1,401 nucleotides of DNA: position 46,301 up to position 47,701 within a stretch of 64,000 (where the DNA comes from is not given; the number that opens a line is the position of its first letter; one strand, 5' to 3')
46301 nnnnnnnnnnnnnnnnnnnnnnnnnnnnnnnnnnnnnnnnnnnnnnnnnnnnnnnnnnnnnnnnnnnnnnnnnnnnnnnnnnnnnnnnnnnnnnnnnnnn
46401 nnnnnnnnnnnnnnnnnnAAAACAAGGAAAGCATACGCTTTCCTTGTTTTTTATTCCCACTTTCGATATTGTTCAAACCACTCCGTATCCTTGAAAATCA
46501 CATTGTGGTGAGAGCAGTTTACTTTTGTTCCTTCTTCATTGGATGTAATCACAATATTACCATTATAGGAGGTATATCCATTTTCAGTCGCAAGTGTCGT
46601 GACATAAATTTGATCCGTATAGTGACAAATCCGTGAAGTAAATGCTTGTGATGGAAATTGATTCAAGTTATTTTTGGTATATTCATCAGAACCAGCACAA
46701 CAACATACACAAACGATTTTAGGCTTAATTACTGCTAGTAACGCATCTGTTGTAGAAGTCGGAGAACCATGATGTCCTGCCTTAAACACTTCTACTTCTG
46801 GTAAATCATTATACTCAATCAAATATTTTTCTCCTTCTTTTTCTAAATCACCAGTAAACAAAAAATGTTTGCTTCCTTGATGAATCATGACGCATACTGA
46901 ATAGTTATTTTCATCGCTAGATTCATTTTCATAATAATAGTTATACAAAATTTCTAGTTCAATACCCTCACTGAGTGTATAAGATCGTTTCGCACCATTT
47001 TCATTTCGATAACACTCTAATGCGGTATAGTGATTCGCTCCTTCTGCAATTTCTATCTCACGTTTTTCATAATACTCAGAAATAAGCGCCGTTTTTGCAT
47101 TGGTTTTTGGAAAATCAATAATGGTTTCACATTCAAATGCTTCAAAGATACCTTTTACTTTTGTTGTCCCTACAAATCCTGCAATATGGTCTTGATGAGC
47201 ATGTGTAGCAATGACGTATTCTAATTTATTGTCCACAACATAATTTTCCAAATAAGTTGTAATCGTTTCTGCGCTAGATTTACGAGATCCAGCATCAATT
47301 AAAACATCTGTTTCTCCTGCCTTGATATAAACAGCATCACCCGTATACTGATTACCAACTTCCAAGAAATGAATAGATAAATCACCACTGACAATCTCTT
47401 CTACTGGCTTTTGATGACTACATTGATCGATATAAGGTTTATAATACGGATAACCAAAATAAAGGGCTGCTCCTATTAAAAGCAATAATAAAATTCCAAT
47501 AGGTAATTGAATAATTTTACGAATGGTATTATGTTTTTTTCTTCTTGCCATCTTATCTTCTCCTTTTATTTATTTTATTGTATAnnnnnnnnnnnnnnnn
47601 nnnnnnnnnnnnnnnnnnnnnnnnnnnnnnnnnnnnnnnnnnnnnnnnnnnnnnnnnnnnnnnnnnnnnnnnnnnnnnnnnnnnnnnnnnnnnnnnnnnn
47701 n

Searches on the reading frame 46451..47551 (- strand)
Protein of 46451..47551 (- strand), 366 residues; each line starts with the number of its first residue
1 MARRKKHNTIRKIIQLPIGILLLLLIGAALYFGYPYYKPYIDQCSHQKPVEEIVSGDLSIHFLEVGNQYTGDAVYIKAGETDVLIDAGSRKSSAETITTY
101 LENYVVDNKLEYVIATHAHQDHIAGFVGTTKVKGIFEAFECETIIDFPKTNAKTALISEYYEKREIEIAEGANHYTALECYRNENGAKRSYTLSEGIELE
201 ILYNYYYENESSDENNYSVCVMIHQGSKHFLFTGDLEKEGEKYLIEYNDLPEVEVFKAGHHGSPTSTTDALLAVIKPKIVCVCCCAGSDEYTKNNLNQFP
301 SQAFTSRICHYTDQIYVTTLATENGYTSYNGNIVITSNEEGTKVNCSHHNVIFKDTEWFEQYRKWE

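Call 60: search_protein_families(library=pfam, proteins=[window:46451-47551:-], max_evalue=0.00001)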
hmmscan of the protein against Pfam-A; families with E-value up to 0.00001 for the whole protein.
window:46451-47551:- (366 aa): 1 family
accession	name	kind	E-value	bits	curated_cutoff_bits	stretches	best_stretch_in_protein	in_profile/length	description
PF00753.33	Lactamase_B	-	4.4e-15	56.6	22.7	2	215-284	129-194/196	Metallo-beta-lactamase superfamily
